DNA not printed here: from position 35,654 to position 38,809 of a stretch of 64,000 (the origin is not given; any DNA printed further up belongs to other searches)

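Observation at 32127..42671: Seven-gene, translationally coupled operon of exported heme, propeller and binding proteins with no known pathway assignment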

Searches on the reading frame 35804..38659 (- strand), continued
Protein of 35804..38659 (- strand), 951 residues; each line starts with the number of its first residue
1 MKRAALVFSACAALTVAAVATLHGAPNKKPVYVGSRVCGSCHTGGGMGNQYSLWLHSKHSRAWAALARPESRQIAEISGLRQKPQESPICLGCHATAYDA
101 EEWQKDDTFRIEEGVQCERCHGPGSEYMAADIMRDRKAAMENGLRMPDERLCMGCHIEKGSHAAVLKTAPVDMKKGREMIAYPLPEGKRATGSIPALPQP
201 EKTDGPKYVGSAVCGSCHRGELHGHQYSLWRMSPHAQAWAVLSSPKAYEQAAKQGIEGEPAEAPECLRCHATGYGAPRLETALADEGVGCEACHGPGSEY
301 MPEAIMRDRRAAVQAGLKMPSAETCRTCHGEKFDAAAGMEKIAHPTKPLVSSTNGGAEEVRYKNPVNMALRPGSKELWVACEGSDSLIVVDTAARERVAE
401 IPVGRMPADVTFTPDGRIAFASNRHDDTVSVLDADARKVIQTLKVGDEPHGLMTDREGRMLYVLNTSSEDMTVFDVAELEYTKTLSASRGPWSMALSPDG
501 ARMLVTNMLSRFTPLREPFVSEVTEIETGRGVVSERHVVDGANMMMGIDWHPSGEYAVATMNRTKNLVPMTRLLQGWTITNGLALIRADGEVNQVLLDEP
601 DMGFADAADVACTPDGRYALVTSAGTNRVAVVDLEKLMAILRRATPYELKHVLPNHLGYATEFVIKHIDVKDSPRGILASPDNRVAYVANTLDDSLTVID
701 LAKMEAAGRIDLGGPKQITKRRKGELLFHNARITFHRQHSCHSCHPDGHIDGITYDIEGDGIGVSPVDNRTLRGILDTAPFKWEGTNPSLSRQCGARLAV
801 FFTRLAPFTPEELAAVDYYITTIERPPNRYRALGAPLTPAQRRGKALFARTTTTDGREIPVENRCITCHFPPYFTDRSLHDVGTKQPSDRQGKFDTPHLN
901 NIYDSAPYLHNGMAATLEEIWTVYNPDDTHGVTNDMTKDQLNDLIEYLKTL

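Call 17: find_homologous_proteins(query=window:35804-38659:-, max_evalue=0.00001)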
Query window:35804-38659:- (951 aa): 1657 proteins with E <= 0.00001 among 8000 candidates; the best 120 are listed.
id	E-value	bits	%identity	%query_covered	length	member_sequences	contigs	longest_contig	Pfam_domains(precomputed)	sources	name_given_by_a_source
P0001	0.0e+0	2231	100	100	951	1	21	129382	PF14537.12,PF10282.16,PF25174.2,PF13435.12,PF21783.3,PF02239.23,PF13447.12,PF21419.3,PF14522.12,PF08450.19,PF22113.2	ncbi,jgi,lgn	ncbi:MAG: multiheme c-type cytochrome [bacterium]|jgi:YVTN family beta-propeller protein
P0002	0.0e+0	1999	88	100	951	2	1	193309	PF09699.16,PF14537.12,PF10282.16,PF25174.2,PF13435.12,PF21783.3,PF02239.23,PF13447.12,PF14522.12,PF08450.19,PF22113.2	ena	-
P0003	0.0e+0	1875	82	100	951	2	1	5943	PF14537.12,PF10282.16,PF25174.2,PF13435.12,PF21783.3,PF02239.23,PF13447.12,PF14522.12,PF22113.2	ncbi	-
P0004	0.0e+0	1669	74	99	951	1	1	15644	PF09699.16,PF10282.16,PF25174.2,PF13435.12,PF24814.2,PF21783.3,PF02239.23,PF24684.2,PF21419.3,PF14522.12,PF22113.2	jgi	jgi:YVTN family beta-propeller protein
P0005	0.0e+0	1649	73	98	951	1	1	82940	PF14537.12,PF10282.16,PF25174.2,PF13435.12,PF21783.3,PF02239.23,PF21419.3,PF14522.12,PF22113.2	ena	-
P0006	0.0e+0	1640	72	99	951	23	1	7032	PF14537.12,PF10282.16,PF25174.2,PF13435.12,PF24814.2,PF21783.3,PF02239.23,PF14522.12,PF22113.2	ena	-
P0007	0.0e+0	1628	71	99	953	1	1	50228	PF14537.12,PF10282.16,PF25174.2,PF13435.12,PF03150.20,PF21783.3,PF02239.23,PF21419.3,PF14522.12,PF22113.2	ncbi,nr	ncbi:MAG TPA: multiheme c-type cytochrome [Bryobacteraceae bacterium]|nr:multiheme c-type cytochrome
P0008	0.0e+0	1627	73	98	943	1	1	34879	PF09699.16,PF14537.12,PF25174.2,PF24814.2,PF03150.20,PF21783.3,PF02239.23,PF14522.12,PF10282.16,PF13435.12,PF21419.3,PF22113.2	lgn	-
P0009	0.0e+0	1623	72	98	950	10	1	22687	PF09699.16,PF14537.12,PF25174.2,PF24814.2,PF21783.3,PF02239.23,PF24684.2,PF14522.12,PF08450.19,PF10282.16,PF13435.12,PF21419.3,PF23414.2,PF22113.2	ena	-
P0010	0.0e+0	1620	72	98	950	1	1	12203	PF10282.16,PF25174.2,PF13435.12,PF21783.3,PF02239.23,PF13447.12,PF21419.3,PF14522.12,PF22113.2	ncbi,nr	ncbi:MAG TPA: multiheme c-type cytochrome [Bryobacteraceae bacterium]|nr:multiheme c-type cytochrome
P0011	0.0e+0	1620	73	97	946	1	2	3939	PF14537.12,PF10282.16,PF25174.2,PF13435.12,PF21783.3,PF02239.23,PF13447.12,PF21419.3,PF14522.12,PF22113.2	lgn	-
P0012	0.0e+0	1615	73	97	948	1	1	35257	PF10282.16,PF25174.2,PF13435.12,PF21783.3,PF02239.23,PF13447.12,PF14522.12,PF22113.2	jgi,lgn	jgi:YVTN family beta-propeller protein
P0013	0.0e+0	1613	73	98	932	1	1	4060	PF14537.12,PF10282.16,PF25174.2,PF13435.12,PF21783.3,PF02239.23,PF21419.3,PF14522.12,PF23414.2,PF22113.2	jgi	jgi:YVTN family beta-propeller protein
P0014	0.0e+0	1607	71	100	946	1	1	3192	PF14537.12,PF10282.16,PF25174.2,PF13435.12,PF21783.3,PF02239.23,PF13447.12,PF21419.3,PF14522.12,PF22113.2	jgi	jgi:YVTN family beta-propeller protein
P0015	0.0e+0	1606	72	97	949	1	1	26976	PF09699.16,PF14537.12,PF10282.16,PF25174.2,PF13435.12,PF21783.3,PF02239.23,PF14522.12,PF22113.2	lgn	-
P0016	0.0e+0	1603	71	100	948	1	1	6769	PF09699.16,PF14537.12,PF10282.16,PF25174.2,PF13435.12,PF21783.3,PF02239.23,PF14522.12,PF22113.2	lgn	-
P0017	0.0e+0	1599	71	97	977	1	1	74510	PF09699.16,PF10282.16,PF25174.2,PF13435.12,PF24814.2,PF21783.3,PF02239.23,PF21419.3,PF14522.12,PF22113.2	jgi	jgi:YVTN family beta-propeller protein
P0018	0.0e+0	1598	71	97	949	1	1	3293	PF10282.16,PF25174.2,PF13435.12,PF21783.3,PF02239.23,PF13447.12,PF21419.3,PF14522.12,PF08450.19,PF22113.2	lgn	-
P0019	0.0e+0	1595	70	100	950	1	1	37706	PF10282.16,PF25174.2,PF13435.12,PF21783.3,PF02239.23,PF13447.12,PF21419.3,PF14522.12,PF23414.2,PF22113.2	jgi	jgi:YVTN family beta-propeller protein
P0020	0.0e+0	1594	71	98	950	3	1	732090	PF14537.12,PF25174.2,PF24814.2,PF21783.3,PF02239.23,PF24684.2,PF14522.12,PF08450.19,PF10282.16,PF13435.12,PF21419.3,PF23414.2,PF22113.2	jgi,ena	-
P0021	0.0e+0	1586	69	100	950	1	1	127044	PF14537.12,PF10282.16,PF25174.2,PF13435.12,PF21783.3,PF02239.23,PF21419.3,PF14522.12,PF22113.2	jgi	jgi:YVTN family beta-propeller protein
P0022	0.0e+0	1585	71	97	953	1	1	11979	PF10282.16,PF25174.2,PF13435.12,PF24814.2,PF21783.3,PF02239.23,PF24684.2,PF14522.12,PF22113.2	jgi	jgi:YVTN family beta-propeller protein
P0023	0.0e+0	1578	73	98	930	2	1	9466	PF14537.12,PF10282.16,PF25174.2,PF13435.12,PF21783.3,PF02239.23,PF21419.3,PF14522.12,PF22113.2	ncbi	-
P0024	0.0e+0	1558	71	98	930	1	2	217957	PF14537.12,PF10282.16,PF25174.2,PF13435.12,PF21783.3,PF02239.23,PF14522.12,PF23414.2,PF22113.2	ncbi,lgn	-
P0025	0.0e+0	1557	70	99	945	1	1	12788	PF14537.12,PF25174.2,PF24814.2,PF03150.20,PF21783.3,PF02239.23,PF14522.12,PF10282.16,PF13435.12,PF13447.12,PF21419.3,PF22113.2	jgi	jgi:YVTN family beta-propeller protein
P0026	0.0e+0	1549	69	97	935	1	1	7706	PF09699.16,PF14537.12,PF10282.16,PF25174.2,PF13435.12,PF21783.3,PF02239.23,PF21419.3,PF14522.12,PF22113.2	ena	-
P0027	0.0e+0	1541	69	99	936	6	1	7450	PF14537.12,PF10282.16,PF25174.2,PF13435.12,PF24814.2,PF21783.3,PF02239.23,PF13447.12,PF21419.3,PF14522.12,PF22113.2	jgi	jgi:YVTN family beta-propeller protein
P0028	0.0e+0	1529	71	95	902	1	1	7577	PF14537.12,PF10282.16,PF25174.2,PF13435.12,PF24814.2,PF21783.3,PF02239.23,PF14522.12,PF23414.2,PF22113.2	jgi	jgi:YVTN family beta-propeller protein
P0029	0.0e+0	1525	69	97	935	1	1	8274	PF14537.12,PF10282.16,PF25174.2,PF13435.12,PF21783.3,PF02239.23,PF13447.12,PF21419.3,PF14522.12,PF22113.2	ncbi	-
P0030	0.0e+0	1517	69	99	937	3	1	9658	PF09699.16,PF14537.12,PF10282.16,PF25174.2,PF13435.12,PF21783.3,PF02239.23,PF21419.3,PF14522.12,PF22113.2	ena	-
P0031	0.0e+0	1517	68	100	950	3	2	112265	PF09699.16,PF10282.16,PF25174.2,PF13435.12,PF21783.3,PF02239.23,PF21419.3,PF14522.12,PF22113.2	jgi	jgi:YVTN family beta-propeller protein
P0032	0.0e+0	1512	69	97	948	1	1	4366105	PF09699.16,PF14537.12,PF25174.2,PF21783.3,PF02239.23,PF14522.12,PF10282.16,PF13435.12,PF00400.39,PF13447.12,PF21419.3,PF22113.2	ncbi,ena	-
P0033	0.0e+0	1512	67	100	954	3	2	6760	PF09699.16,PF14537.12,PF10282.16,PF25174.2,PF13435.12,PF21783.3,PF02239.23,PF03264.20,PF14522.12,PF22113.2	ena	-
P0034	0.0e+0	1511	69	97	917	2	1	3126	PF09699.16,PF14537.12,PF10282.16,PF25174.2,PF13435.12,PF21783.3,PF02239.23,PF21419.3,PF14522.12,PF22113.2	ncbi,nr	ncbi:MAG: hypothetical protein FJW34_23140, partial [Acidobacteria bacterium]|nr:hypothetical protei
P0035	0.0e+0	1509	69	97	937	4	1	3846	PF14537.12,PF10282.16,PF25174.2,PF13435.12,PF21783.3,PF02239.23,PF13447.12,PF21419.3,PF14522.12,PF22113.2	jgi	-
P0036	0.0e+0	1505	68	100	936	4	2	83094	PF10282.16,PF25174.2,PF13435.12,PF21783.3,PF02239.23,PF21419.3,PF14522.12,PF22113.2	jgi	jgi:YVTN family beta-propeller protein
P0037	0.0e+0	1503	68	100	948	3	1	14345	PF09699.16,PF14537.12,PF10282.16,PF25174.2,PF13435.12,PF21783.3,PF02239.23,PF14522.12,PF22113.2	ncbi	-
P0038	0.0e+0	1499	69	98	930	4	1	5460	PF14537.12,PF25174.2,PF24814.2,PF23381.2,PF21783.3,PF02239.23,PF14522.12,PF10282.16,PF13435.12,PF00400.39,PF13447.12,PF21419.3,PF22113.2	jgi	jgi:YVTN family beta-propeller protein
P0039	0.0e+0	1497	68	97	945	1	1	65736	PF14537.12,PF25174.2,PF24814.2,PF03150.20,PF21783.3,PF02239.23,PF07676.19,PF14522.12,PF10282.16,PF13435.12,PF00400.39,PF13447.12,PF21419.3,PF22113.2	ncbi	ncbi:MAG: multiheme c-type cytochrome [Bryobacteraceae bacterium]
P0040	0.0e+0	1494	68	98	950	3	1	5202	PF09699.16,PF14537.12,PF10282.16,PF25174.2,PF13435.12,PF21783.3,PF02239.23,PF21419.3,PF14522.12,PF22113.2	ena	-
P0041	0.0e+0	1491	68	97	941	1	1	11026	PF14537.12,PF10282.16,PF25174.2,PF13435.12,PF21783.3,PF02239.23,PF21419.3,PF14522.12,PF22113.2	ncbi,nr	ncbi:MAG: beta-propeller fold lactonase family protein [Bryobacterales bacterium]|nr:beta-propeller 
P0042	0.0e+0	1490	68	99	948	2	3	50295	PF14537.12,PF25174.2,PF23381.2,PF21783.3,PF02239.23,PF14522.12,PF10282.16,PF13435.12,PF00400.39,PF13447.12,PF21419.3,PF22113.2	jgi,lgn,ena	jgi:YVTN family beta-propeller protein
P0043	0.0e+0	1490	66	100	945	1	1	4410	PF09699.16,PF14537.12,PF10282.16,PF25174.2,PF13435.12,PF21783.3,PF02239.23,PF21419.3,PF14522.12,PF22113.2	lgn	-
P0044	0.0e+0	1490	68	99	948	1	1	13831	PF09699.16,PF14537.12,PF25174.2,PF23381.2,PF21783.3,PF02239.23,PF14522.12,PF22494.4,PF10282.16,PF13435.12,PF00400.39,PF13447.12,PF21419.3,PF22113.2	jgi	jgi:YVTN family beta-propeller protein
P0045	0.0e+0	1481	66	99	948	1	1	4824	PF09699.16,PF14537.12,PF10282.16,PF25174.2,PF13435.12,PF03150.20,PF21783.3,PF02239.23,PF14522.12,PF22113.2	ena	-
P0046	0.0e+0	1479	66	99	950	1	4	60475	PF09699.16,PF14537.12,PF10282.16,PF25174.2,PF13435.12,PF21783.3,PF02239.23,PF21419.3,PF14522.12,PF22113.2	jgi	jgi:YVTN family beta-propeller protein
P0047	0.0e+0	1471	66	98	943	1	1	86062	PF10282.16,PF25174.2,PF13435.12,PF21783.3,PF02239.23,PF21419.3,PF14522.12,PF22113.2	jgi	jgi:YVTN family beta-propeller protein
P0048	0.0e+0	1470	66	99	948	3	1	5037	PF14537.12,PF10282.16,PF25174.2,PF13435.12,PF21783.3,PF02239.23,PF14522.12,PF22113.2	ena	-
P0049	0.0e+0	1468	66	100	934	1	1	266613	PF09699.16,PF10282.16,PF25174.2,PF13435.12,PF21783.3,PF02239.23,PF13447.12,PF21419.3,PF14522.12,PF22113.2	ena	-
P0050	0.0e+0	1468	67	97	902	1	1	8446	PF09699.16,PF14537.12,PF10282.16,PF25174.2,PF13435.12,PF21783.3,PF02239.23,PF21419.3,PF14522.12,PF22113.2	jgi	jgi:YVTN family beta-propeller protein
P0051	0.0e+0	1468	66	100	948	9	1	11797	PF09699.16,PF14537.12,PF10282.16,PF25174.2,PF13435.12,PF21783.3,PF02239.23,PF21419.3,PF14522.12,PF22113.2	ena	-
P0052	0.0e+0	1468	67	97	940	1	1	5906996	PF09699.16,PF14537.12,PF10282.16,PF25174.2,PF13435.12,PF21783.3,PF02239.23,PF14522.12,PF22113.2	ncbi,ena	-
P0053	0.0e+0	1467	66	98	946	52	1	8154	PF14537.12,PF10282.16,PF25174.2,PF13435.12,PF21783.3,PF02239.23,PF21419.3,PF14522.12,PF08450.19,PF22113.2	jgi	jgi:YVTN family beta-propeller protein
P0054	0.0e+0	1466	66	98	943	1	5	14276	PF09699.16,PF14537.12,PF25174.2,PF25175.2,PF21783.3,PF02239.23,PF14522.12,PF08450.19,PF10282.16,PF13435.12,PF21419.3,PF23414.2,PF22113.2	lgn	-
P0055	0.0e+0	1466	66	98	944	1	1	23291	PF09699.16,PF14537.12,PF10282.16,PF25174.2,PF13435.12,PF21783.3,PF02239.23,PF14522.12,PF22113.2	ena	-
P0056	0.0e+0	1465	66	100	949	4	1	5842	PF14537.12,PF10282.16,PF25174.2,PF13435.12,PF21783.3,PF02239.23,PF14522.12,PF23414.2,PF22113.2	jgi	jgi:YVTN family beta-propeller protein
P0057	0.0e+0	1465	67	97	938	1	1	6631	PF14537.12,PF10282.16,PF25174.2,PF13435.12,PF21783.3,PF02239.23,PF14522.12,PF22113.2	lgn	-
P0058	0.0e+0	1464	65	99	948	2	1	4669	PF09699.16,PF14537.12,PF10282.16,PF25174.2,PF13435.12,PF21783.3,PF02239.23,PF21419.3,PF14522.12,PF22113.2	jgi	jgi:YVTN family beta-propeller protein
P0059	0.0e+0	1463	65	100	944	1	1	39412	PF10282.16,PF25174.2,PF13435.12,PF21783.3,PF02239.23,PF13447.12,PF21419.3,PF14522.12,PF22113.2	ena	-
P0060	0.0e+0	1462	66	100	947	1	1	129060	PF10282.16,PF25174.2,PF13435.12,PF23381.2,PF03150.20,PF21783.3,PF02239.23,PF13447.12,PF14522.12,PF22113.2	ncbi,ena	-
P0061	0.0e+0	1461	66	97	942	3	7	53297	PF09699.16,PF14537.12,PF10282.16,PF25174.2,PF13435.12,PF21783.3,PF02239.23,PF21419.3,PF14522.12,PF22113.2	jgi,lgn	jgi:YVTN family beta-propeller protein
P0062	0.0e+0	1459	68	95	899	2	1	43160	PF09699.16,PF14537.12,PF10282.16,PF25174.2,PF13435.12,PF03150.20,PF21783.3,PF02239.23,PF21419.3,PF14522.12,PF22113.2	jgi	jgi:YVTN family beta-propeller protein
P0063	0.0e+0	1457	65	97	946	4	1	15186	PF14537.12,PF10282.16,PF25174.2,PF13435.12,PF21783.3,PF02239.23,PF21419.3,PF14522.12,PF22113.2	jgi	jgi:YVTN family beta-propeller protein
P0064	0.0e+0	1457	66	97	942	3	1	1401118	PF09699.16,PF14537.12,PF10282.16,PF25174.2,PF13435.12,PF21783.3,PF02239.23,PF21419.3,PF14522.12,PF22113.2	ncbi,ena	-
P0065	0.0e+0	1456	67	97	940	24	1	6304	PF14537.12,PF10282.16,PF25174.2,PF13435.12,PF21783.3,PF02239.23,PF13447.12,PF21419.3,PF14522.12,PF22113.2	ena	-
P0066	0.0e+0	1456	66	98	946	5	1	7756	PF22494.4,PF14537.12,PF10282.16,PF25174.2,PF13435.12,PF21783.3,PF02239.23,PF21419.3,PF14522.12,PF22113.2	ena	-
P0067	0.0e+0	1455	65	100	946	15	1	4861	PF09699.16,PF14537.12,PF10282.16,PF25174.2,PF13435.12,PF21783.3,PF02239.23,PF21419.3,PF14522.12,PF22113.2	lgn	-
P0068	0.0e+0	1455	65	100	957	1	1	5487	PF25174.2,PF24814.2,PF23381.2,PF01731.27,PF21783.3,PF02239.23,PF07676.19,PF14522.12,PF08450.19,PF10282.16,PF13435.12,PF21419.3,PF23414.2,PF22113.2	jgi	jgi:YVTN family beta-propeller protein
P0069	0.0e+0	1453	66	98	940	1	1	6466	PF22494.4,PF14537.12,PF10282.16,PF25174.2,PF13435.12,PF21783.3,PF02239.23,PF14522.12,PF22113.2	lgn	-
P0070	0.0e+0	1452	64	100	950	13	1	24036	PF14537.12,PF10282.16,PF25174.2,PF13435.12,PF21783.3,PF02239.23,PF14522.12,PF23414.2,PF22113.2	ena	-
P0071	0.0e+0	1452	64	99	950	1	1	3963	PF14537.12,PF10282.16,PF25174.2,PF13435.12,PF21783.3,PF02239.23,PF03264.20,PF14522.12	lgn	-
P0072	0.0e+0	1452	66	97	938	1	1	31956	PF10282.16,PF25174.2,PF13435.12,PF21783.3,PF02239.23,PF14522.12,PF22113.2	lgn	-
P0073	0.0e+0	1452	66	99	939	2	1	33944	PF09699.16,PF14537.12,PF10282.16,PF25174.2,PF13435.12,PF21783.3,PF02239.23,PF00400.39,PF21419.3,PF14522.12,PF22113.2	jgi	jgi:YVTN family beta-propeller protein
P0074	0.0e+0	1451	65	100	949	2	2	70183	PF09699.16,PF14537.12,PF25174.2,PF24814.2,PF23381.2,PF21783.3,PF02239.23,PF14522.12,PF10282.16,PF13435.12,PF21419.3,PF22113.2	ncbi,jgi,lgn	ncbi:MAG: multiheme c-type cytochrome [Bryobacteraceae bacterium]|jgi:YVTN family beta-propeller pro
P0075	0.0e+0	1449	65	97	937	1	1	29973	PF10282.16,PF25174.2,PF13435.12,PF21783.3,PF02239.23,PF14522.12,PF22113.2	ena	-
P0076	0.0e+0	1448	65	99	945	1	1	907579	PF14537.12,PF10282.16,PF25174.2,PF13435.12,PF24814.2,PF23381.2,PF21783.3,PF02239.23,PF21419.3,PF14522.12,PF22113.2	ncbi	ncbi:MAG: multiheme c-type cytochrome [Bryobacteraceae bacterium]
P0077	0.0e+0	1447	67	98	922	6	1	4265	PF09699.16,PF14537.12,PF10282.16,PF25174.2,PF13435.12,PF21783.3,PF02239.23,PF21419.3,PF14522.12,PF22113.2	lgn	-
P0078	0.0e+0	1447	64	100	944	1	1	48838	PF14537.12,PF10282.16,PF25174.2,PF13435.12,PF24814.2,PF21783.3,PF02239.23,PF21419.3,PF14522.12,PF22113.2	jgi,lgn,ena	-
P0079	0.0e+0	1446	66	97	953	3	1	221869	PF09699.16,PF14537.12,PF25174.2,PF24814.2,PF23381.2,PF21783.3,PF02239.23,PF14522.12,PF08450.19,PF22494.4,PF10282.16,PF13435.12,PF22113.2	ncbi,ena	-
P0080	0.0e+0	1445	66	98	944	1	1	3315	PF09699.16,PF14537.12,PF10282.16,PF25174.2,PF13435.12,PF21783.3,PF02239.23,PF21419.3,PF14522.12,PF22113.2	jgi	jgi:YVTN family beta-propeller protein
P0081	0.0e+0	1445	69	93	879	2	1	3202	PF22494.4,PF14537.12,PF10282.16,PF25174.2,PF13435.12,PF21783.3,PF02239.23,PF21419.3,PF14522.12,PF22113.2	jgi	jgi:YVTN family beta-propeller protein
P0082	0.0e+0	1442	65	97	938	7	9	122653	PF14537.12,PF10282.16,PF25174.2,PF13435.12,PF21783.3,PF02239.23,PF13447.12,PF14522.12,PF22113.2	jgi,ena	jgi:YVTN family beta-propeller protein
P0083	0.0e+0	1440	65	100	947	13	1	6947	PF14537.12,PF10282.16,PF25174.2,PF13435.12,PF23381.2,PF21783.3,PF02239.23,PF14522.12,PF22113.2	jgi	jgi:YVTN family beta-propeller protein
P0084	0.0e+0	1439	64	100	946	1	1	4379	PF22494.4,PF09699.16,PF10282.16,PF25174.2,PF13435.12,PF23381.2,PF21783.3,PF02239.23,PF21419.3,PF14522.12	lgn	-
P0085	0.0e+0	1434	64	99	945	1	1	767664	PF09699.16,PF14537.12,PF25174.2,PF24814.2,PF23381.2,PF21783.3,PF02239.23,PF14522.12,PF10282.16,PF13435.12,PF00400.39,PF23414.2,PF22113.2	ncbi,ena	-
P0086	0.0e+0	1434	65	99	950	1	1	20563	PF09699.16,PF14537.12,PF25174.2,PF23381.2,PF01731.27,PF21783.3,PF02239.23,PF14522.12,PF22494.4,PF10282.16,PF13435.12,PF23414.2,PF22113.2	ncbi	-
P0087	0.0e+0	1431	65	100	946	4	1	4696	PF14537.12,PF10282.16,PF25174.2,PF13435.12,PF21783.3,PF02239.23,PF21419.3,PF14522.12,PF22113.2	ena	-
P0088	0.0e+0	1431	66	97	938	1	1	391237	PF09699.16,PF14537.12,PF25174.2,PF24814.2,PF23381.2,PF21783.3,PF02239.23,PF14522.12,PF10282.16,PF13435.12,PF21419.3,PF22113.2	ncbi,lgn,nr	ncbi:MAG: beta-propeller fold lactonase family protein [Acidobacteria bacterium]|nr:beta-propeller f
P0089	0.0e+0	1430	65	99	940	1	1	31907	PF09699.16,PF14537.12,PF25174.2,PF24814.2,PF23381.2,PF21783.3,PF02239.23,PF14522.12,PF10282.16,PF13435.12,PF21419.3,PF22113.2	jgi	jgi:YVTN family beta-propeller protein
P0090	0.0e+0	1425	66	97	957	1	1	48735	PF10282.16,PF25174.2,PF13435.12,PF24814.2,PF23381.2,PF21783.3,PF02239.23,PF13447.12,PF21419.3,PF14522.12,PF22113.2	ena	-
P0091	0.0e+0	1422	65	97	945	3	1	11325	PF14537.12,PF10282.16,PF25174.2,PF13435.12,PF24814.2,PF21783.3,PF02239.23,PF21419.3,PF14522.12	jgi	jgi:YVTN family beta-propeller protein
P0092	0.0e+0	1418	64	100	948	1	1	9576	PF14537.12,PF10282.16,PF25174.2,PF13435.12,PF21783.3,PF02239.23,PF03264.20,PF21419.3,PF14522.12,PF22113.2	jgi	jgi:YVTN family beta-propeller protein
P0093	0.0e+0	1417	64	97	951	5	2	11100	PF09699.16,PF14537.12,PF10282.16,PF25174.2,PF13435.12,PF21783.3,PF02239.23,PF21419.3,PF14522.12,PF23414.2,PF22113.2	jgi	-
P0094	0.0e+0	1417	65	97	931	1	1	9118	PF14537.12,PF25174.2,PF24814.2,PF23381.2,PF21783.3,PF02239.23,PF14522.12,PF10282.16,PF13435.12,PF00400.39,PF13447.12,PF21419.3,PF23414.2,PF22113.2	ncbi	-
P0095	0.0e+0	1415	66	95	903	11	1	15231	PF14537.12,PF10282.16,PF25174.2,PF13435.12,PF01731.27,PF21783.3,PF02239.23,PF21419.3,PF14522.12,PF08450.19,PF22113.2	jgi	-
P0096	0.0e+0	1414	65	97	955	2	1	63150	PF14537.12,PF10282.16,PF25174.2,PF13435.12,PF03150.20,PF21783.3,PF02239.23,PF21419.3,PF14522.12,PF22113.2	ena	-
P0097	0.0e+0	1414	63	100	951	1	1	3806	PF14537.12,PF10282.16,PF25174.2,PF13435.12,PF21783.3,PF02239.23,PF21419.3,PF14522.12,PF22113.2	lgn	-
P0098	0.0e+0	1406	63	100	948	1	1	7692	PF14537.12,PF10282.16,PF25174.2,PF13435.12,PF21783.3,PF02239.23,PF21419.3,PF14522.12,PF22113.2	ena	-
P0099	0.0e+0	1403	64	98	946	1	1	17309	PF14537.12,PF10282.16,PF25174.2,PF13435.12,PF21783.3,PF02239.23,PF02085.22,PF14522.12,PF22113.2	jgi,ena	-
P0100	0.0e+0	1402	63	100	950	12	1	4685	PF14537.12,PF25174.2,PF03150.20,PF21783.3,PF02239.23,PF14522.12,PF08450.19,PF10282.16,PF13435.12,PF21419.3,PF23414.2,PF22113.2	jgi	jgi:YVTN family beta-propeller protein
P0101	0.0e+0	1401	65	97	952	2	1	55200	PF09699.16,PF14537.12,PF10282.16,PF25174.2,PF13435.12,PF21783.3,PF02239.23,PF14522.12,PF22113.2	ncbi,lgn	-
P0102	0.0e+0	1401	64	97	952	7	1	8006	PF09699.16,PF14537.12,PF10282.16,PF25174.2,PF13435.12,PF21783.3,PF02239.23,PF21419.3,PF14522.12,PF22113.2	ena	-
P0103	0.0e+0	1401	66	95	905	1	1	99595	PF14537.12,PF10282.16,PF25174.2,PF13435.12,PF03150.20,PF21783.3,PF02239.23,PF21419.3,PF14522.12,PF23414.2,PF22113.2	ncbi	-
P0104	0.0e+0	1399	64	99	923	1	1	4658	PF10282.16,PF25174.2,PF13435.12,PF21783.3,PF02239.23,PF21419.3,PF14522.12,PF22113.2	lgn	-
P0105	0.0e+0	1399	65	97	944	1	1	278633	PF09699.16,PF14537.12,PF25174.2,PF24814.2,PF03150.20,PF21783.3,PF02239.23,PF14522.12,PF22494.4,PF10282.16,PF13435.12,PF22113.2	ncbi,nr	ncbi:MAG: beta-propeller fold lactonase family protein [Bryobacteraceae bacterium]|nr:beta-propeller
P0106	0.0e+0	1399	64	97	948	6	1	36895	PF09699.16,PF14537.12,PF10282.16,PF25174.2,PF13435.12,PF21783.3,PF02239.23,PF14522.12,PF22113.2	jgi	jgi:YVTN family beta-propeller protein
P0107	0.0e+0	1398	65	99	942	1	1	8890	PF14537.12,PF10282.16,PF25174.2,PF13435.12,PF24814.2,PF21783.3,PF02239.23,PF14522.12,PF22113.2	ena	-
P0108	0.0e+0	1398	64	97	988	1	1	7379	PF14537.12,PF25174.2,PF24814.2,PF21783.3,PF02239.23,PF01436.28,PF14522.12,PF10282.16,PF13435.12,PF13447.12,PF23414.2,PF22113.2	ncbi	-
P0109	0.0e+0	1398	63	100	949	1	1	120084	PF14537.12,PF25174.2,PF24814.2,PF23381.2,PF21783.3,PF02239.23,PF14522.12,PF10282.16,PF13435.12,PF13447.12,PF23414.2,PF22113.2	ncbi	-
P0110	0.0e+0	1391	63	99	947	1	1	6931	PF22494.4,PF14537.12,PF10282.16,PF25174.2,PF13435.12,PF21783.3,PF02239.23,PF14522.12,PF08450.19,PF23414.2,PF22113.2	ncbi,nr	ncbi:MAG: hypothetical protein JW741_08125 [Sedimentisphaerales bacterium]|nr:hypothetical protein [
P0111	0.0e+0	1390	63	99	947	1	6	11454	PF14537.12,PF10282.16,PF25174.2,PF13435.12,PF21783.3,PF02239.23,PF21419.3,PF14522.12,PF23414.2,PF22113.2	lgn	-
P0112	0.0e+0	1390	63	99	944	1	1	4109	PF22494.4,PF09699.16,PF14537.12,PF10282.16,PF25174.2,PF13435.12,PF21783.3,PF02239.23,PF21419.3,PF14522.12,PF22113.2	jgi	-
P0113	0.0e+0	1387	62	100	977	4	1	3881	PF14537.12,PF25174.2,PF24814.2,PF23381.2,PF03150.20,PF21783.3,PF02239.23,PF14522.12,PF22494.4,PF10282.16,PF13435.12,PF00400.39,PF23414.2,PF22113.2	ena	-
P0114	0.0e+0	1385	63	100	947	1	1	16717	PF10282.16,PF25174.2,PF13435.12,PF21783.3,PF21419.3,PF14522.12,PF23414.2,PF22113.2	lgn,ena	-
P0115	0.0e+0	1384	64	97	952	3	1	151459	PF09699.16,PF14537.12,PF10282.16,PF25174.2,PF13435.12,PF21783.3,PF02239.23,PF14522.12,PF22113.2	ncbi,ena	-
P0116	0.0e+0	1381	63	99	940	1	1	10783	PF09699.16,PF14537.12,PF10282.16,PF25174.2,PF13435.12,PF24814.2,PF21783.3,PF02239.23,PF21419.3,PF14522.12,PF22113.2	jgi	jgi:YVTN family beta-propeller protein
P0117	0.0e+0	1381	64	97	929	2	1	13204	PF14537.12,PF10282.16,PF25174.2,PF13435.12,PF03150.20,PF21783.3,PF02239.23,PF14522.12,PF22113.2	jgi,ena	-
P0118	0.0e+0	1379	63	100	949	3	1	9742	PF09699.16,PF14537.12,PF10282.16,PF25174.2,PF13435.12,PF21783.3,PF02239.23,PF21419.3,PF14522.12,PF23414.2,PF22113.2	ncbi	-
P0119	0.0e+0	1377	63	97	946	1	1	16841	PF09699.16,PF25174.2,PF24814.2,PF21783.3,PF02239.23,PF14522.12,PF22494.4,PF10282.16,PF13435.12,PF13447.12,PF23414.2,PF22113.2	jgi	jgi:YVTN family beta-propeller protein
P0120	0.0e+0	1372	63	99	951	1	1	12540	PF09699.16,PF14537.12,PF10282.16,PF25174.2,PF13435.12,PF21783.3,PF02239.23,PF14522.12,PF22113.2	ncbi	-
